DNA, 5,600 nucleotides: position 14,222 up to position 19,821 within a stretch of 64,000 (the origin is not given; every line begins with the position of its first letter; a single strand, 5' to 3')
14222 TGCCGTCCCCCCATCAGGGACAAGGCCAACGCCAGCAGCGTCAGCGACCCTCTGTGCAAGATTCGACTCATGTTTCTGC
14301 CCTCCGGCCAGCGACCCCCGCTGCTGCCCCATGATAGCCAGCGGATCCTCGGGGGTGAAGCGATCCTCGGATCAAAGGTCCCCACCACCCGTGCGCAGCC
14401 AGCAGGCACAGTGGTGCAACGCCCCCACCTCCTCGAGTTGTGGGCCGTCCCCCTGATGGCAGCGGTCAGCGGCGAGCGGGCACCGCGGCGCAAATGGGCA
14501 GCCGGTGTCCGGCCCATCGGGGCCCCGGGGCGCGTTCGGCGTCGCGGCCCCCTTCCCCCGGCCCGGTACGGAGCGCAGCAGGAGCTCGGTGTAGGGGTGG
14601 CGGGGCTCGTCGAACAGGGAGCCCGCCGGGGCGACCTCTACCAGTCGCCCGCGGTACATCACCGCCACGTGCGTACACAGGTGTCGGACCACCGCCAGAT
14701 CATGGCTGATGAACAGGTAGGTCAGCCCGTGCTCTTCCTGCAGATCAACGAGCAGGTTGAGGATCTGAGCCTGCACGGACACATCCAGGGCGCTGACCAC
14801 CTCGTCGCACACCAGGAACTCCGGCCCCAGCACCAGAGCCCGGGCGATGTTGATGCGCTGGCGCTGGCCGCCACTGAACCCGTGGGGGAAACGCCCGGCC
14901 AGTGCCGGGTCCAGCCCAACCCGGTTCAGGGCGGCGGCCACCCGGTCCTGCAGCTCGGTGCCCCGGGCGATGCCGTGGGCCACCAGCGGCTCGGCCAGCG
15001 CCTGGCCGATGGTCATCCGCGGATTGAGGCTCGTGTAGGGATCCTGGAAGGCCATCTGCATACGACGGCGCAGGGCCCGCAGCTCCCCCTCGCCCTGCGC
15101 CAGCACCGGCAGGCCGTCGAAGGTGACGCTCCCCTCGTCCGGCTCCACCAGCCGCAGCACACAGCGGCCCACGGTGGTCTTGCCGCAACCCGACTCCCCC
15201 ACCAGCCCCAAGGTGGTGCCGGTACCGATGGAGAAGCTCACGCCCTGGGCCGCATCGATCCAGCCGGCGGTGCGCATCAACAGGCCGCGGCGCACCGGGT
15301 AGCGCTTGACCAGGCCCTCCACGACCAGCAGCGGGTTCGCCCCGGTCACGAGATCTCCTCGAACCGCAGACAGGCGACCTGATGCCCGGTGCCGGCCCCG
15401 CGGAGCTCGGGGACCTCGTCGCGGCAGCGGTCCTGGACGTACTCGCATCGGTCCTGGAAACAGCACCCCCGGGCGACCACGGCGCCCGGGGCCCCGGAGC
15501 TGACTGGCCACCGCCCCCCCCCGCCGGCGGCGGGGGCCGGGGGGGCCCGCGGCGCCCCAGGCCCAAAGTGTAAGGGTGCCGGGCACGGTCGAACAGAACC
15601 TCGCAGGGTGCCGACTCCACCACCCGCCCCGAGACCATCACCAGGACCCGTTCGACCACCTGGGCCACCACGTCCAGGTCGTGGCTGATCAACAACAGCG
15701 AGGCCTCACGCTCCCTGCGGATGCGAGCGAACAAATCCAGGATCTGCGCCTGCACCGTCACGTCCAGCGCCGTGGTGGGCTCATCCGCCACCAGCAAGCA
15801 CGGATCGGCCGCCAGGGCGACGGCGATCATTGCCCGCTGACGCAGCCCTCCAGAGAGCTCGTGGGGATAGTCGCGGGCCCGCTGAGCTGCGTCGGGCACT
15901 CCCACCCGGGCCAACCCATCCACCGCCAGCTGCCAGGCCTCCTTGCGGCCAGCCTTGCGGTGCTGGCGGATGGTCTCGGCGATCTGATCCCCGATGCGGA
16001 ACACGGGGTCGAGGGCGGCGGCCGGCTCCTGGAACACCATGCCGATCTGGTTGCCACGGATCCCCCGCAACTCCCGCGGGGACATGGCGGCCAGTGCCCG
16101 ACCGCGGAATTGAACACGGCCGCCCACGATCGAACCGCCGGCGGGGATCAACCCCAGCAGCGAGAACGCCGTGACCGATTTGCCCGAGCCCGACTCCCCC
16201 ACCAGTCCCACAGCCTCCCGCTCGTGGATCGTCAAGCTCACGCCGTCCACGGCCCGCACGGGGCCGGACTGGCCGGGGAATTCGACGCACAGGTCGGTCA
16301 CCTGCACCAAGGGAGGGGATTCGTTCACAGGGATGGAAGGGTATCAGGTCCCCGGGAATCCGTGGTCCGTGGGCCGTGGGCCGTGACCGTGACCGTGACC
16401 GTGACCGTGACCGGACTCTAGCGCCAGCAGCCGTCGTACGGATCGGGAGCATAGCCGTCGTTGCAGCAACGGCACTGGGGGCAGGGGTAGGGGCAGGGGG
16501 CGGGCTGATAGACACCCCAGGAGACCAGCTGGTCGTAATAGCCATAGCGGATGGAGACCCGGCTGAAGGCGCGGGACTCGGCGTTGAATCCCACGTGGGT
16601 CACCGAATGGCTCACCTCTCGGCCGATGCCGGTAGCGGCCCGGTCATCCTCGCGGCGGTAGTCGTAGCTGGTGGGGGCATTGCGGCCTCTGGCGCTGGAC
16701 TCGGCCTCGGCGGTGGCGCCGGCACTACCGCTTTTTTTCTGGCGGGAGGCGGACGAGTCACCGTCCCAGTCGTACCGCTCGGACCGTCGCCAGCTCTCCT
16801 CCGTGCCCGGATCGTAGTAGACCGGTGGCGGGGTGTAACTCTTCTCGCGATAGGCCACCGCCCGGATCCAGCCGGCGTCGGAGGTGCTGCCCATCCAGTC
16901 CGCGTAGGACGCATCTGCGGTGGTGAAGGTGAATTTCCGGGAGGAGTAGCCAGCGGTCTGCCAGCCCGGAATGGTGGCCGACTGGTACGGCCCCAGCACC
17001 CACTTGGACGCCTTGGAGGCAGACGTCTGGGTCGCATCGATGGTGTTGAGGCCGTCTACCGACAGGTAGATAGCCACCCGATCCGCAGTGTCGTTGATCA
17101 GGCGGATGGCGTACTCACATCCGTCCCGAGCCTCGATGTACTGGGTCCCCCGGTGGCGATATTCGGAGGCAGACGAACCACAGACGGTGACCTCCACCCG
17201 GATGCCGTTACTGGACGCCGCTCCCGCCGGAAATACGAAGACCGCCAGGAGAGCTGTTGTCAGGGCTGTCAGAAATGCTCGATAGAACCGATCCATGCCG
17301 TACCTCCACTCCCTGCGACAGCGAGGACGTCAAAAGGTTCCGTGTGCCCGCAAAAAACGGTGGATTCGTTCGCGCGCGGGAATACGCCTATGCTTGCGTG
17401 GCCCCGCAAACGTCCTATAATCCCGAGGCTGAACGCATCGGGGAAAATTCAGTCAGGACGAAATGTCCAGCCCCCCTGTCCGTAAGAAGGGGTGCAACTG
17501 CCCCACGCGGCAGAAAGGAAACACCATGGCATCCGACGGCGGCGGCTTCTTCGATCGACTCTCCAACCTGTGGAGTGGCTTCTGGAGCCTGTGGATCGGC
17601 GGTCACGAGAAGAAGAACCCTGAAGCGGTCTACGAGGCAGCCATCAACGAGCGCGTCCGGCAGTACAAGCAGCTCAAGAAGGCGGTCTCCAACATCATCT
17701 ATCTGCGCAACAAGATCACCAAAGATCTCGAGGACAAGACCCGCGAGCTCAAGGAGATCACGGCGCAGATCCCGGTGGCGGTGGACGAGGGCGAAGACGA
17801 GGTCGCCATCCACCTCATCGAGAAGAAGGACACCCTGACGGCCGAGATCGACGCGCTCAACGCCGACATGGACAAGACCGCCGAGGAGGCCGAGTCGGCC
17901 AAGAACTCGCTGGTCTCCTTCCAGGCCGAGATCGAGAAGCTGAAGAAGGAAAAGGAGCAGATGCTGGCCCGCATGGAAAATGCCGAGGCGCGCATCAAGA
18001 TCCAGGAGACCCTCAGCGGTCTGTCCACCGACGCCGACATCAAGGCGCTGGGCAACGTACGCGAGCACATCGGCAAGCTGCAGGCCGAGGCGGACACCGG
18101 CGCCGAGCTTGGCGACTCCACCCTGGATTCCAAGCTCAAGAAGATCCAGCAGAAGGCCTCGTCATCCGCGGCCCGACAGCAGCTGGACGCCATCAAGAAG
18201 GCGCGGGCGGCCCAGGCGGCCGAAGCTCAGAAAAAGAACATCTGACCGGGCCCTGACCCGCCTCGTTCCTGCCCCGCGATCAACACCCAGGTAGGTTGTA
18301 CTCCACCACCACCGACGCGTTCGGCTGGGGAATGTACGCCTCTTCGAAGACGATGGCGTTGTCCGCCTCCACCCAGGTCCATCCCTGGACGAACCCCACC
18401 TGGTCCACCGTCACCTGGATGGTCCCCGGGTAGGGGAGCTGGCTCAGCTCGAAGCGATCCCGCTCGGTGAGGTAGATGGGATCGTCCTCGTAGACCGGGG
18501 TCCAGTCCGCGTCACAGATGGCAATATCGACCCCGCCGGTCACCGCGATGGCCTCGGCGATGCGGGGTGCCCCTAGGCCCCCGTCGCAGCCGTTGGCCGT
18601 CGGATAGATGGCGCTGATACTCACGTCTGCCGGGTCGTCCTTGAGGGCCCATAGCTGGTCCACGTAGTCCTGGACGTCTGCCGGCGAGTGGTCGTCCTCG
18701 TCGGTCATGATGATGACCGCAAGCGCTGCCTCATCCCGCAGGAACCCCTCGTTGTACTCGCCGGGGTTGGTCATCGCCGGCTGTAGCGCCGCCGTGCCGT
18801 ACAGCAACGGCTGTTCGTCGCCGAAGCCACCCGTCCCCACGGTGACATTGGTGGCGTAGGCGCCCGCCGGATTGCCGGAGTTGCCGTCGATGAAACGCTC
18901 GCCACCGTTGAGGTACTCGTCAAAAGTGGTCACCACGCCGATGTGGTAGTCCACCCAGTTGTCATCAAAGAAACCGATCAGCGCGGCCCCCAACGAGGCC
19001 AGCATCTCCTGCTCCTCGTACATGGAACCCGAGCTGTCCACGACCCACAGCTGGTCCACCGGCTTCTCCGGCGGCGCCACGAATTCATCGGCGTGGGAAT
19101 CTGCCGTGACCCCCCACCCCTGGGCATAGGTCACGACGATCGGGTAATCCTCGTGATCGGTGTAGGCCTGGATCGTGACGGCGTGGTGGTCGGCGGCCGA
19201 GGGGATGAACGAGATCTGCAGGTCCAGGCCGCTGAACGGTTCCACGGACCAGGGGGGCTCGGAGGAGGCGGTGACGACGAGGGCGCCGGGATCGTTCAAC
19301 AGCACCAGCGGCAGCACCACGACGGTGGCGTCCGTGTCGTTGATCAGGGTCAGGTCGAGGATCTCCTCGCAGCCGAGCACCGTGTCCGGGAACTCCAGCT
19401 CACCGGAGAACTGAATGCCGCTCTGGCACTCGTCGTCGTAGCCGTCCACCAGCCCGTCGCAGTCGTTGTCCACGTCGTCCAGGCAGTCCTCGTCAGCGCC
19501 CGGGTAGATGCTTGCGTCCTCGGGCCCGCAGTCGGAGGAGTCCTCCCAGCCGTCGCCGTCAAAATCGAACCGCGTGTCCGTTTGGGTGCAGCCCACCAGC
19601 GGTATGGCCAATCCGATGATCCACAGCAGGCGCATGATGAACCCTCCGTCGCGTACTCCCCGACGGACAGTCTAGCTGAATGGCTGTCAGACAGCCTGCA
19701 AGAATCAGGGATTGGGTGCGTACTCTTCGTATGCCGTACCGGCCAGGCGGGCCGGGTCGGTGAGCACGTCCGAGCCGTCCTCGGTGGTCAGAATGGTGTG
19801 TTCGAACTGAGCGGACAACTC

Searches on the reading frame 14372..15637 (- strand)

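Call 15: search_protein_families(library=pfam, proteins=[window:14372-15637:-], max_evalue=0.001)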
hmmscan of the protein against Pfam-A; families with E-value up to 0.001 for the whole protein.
window:14372-15637:- (421 aa): 3 families
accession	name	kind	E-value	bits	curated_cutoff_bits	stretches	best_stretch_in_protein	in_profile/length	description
PF00005.33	ABC_tran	-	2.2e-29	103.2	25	1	131-280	2-135/137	ABC transporter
PF08352.17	oligo_HPY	-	6.7e-16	58.9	27.1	1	333-393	1-65/65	Oligopeptide/dipeptide transporter, C-terminal region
PF13401.12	AAA_22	-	4.6e-06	27.4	27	1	145-309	10-120/130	AAA domain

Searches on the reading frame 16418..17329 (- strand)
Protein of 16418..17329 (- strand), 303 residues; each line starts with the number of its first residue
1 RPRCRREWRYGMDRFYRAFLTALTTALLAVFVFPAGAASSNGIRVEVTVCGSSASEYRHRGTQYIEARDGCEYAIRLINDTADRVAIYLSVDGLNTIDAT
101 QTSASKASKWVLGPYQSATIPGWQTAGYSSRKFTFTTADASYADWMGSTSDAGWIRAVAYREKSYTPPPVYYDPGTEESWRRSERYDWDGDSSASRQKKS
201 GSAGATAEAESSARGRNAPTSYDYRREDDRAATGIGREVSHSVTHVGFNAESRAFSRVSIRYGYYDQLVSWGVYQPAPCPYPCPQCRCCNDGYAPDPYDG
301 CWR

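Call 15: search_protein_families(library=pfam, proteins=[window:16418-17329:-], max_evalue=0.001)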
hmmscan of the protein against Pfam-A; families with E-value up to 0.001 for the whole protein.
window:16418-17329:- (303 aa): 1 family
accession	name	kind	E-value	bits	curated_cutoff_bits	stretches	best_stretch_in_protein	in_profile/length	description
PF25534.1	DUF7918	-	5.6e-05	23.7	27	1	42-139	1-114/228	Domain of unknown function (DUF7918)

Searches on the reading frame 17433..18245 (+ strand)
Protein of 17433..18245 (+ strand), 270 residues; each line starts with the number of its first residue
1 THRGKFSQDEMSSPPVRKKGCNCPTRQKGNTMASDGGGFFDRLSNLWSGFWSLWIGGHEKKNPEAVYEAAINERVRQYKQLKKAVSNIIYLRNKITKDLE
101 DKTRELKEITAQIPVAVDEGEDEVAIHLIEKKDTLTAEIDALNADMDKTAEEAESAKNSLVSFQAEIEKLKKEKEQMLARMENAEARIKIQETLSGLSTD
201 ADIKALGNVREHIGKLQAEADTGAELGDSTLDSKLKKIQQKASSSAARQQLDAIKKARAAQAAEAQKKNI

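Call 15: search_protein_families(library=pfam, proteins=[window:17433-18245:+], max_evalue=0.001)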
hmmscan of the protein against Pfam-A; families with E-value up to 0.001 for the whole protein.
window:17433-18245:+ (270 aa): 1 family
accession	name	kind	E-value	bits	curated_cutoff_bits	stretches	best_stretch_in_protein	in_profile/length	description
PF04012.17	PspA_IM30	-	3.7e-19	69.7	33.9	1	39-255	2-215/220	PspA/IM30 family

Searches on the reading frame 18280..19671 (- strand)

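Call 15: search_protein_families(library=pfam, proteins=[window:18280-19671:-], max_evalue=0.001)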
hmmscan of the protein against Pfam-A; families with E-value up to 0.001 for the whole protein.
window:18280-19671:- (463 aa): 1 family
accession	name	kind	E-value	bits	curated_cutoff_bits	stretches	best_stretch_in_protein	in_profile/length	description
PF11617.13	Cu-binding_MopE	-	5.4e-06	27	27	1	47-76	1-29/30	Putative metal-binding motif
